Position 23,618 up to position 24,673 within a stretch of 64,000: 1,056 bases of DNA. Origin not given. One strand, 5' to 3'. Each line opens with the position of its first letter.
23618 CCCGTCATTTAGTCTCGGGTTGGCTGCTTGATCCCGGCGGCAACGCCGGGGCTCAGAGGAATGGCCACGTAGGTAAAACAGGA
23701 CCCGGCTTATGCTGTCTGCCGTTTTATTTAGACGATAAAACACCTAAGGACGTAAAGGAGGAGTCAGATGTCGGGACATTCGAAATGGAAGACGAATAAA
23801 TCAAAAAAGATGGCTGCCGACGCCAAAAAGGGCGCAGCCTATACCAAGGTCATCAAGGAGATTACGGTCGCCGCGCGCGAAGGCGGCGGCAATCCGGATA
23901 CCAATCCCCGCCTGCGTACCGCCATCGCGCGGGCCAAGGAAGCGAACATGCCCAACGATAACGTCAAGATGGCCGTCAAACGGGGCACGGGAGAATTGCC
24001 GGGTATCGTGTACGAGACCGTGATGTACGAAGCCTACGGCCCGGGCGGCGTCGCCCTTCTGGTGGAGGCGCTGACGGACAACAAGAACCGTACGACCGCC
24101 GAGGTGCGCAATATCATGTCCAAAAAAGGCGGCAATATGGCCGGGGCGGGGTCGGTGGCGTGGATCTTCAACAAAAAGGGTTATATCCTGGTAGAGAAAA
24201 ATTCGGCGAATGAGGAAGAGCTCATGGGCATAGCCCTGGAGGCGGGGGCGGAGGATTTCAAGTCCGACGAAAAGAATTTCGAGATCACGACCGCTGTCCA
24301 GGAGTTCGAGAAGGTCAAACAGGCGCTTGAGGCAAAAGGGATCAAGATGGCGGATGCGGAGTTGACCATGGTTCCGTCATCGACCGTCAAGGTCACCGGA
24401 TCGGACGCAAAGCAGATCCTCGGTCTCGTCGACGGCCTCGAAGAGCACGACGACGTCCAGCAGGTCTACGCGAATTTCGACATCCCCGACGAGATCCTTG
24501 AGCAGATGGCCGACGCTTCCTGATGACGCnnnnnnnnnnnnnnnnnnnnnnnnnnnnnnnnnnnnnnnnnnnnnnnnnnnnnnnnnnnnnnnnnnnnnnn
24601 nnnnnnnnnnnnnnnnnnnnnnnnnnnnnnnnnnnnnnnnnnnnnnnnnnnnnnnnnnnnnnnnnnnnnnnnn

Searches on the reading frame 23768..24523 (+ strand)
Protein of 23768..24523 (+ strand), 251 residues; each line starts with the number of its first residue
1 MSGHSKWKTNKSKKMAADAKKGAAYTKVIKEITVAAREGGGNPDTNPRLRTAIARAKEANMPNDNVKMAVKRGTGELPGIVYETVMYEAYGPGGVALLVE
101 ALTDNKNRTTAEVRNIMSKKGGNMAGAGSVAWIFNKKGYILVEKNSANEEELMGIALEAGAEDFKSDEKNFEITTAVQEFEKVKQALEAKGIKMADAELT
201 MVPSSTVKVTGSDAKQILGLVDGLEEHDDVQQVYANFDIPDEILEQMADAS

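Call 70: find_encoding_contigs(protein=window:23768-24523:+, flank=3000, max_places=3)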
Protein window:23768-24523:+ (251 aa): no gene with exactly this product is on record in the collection.
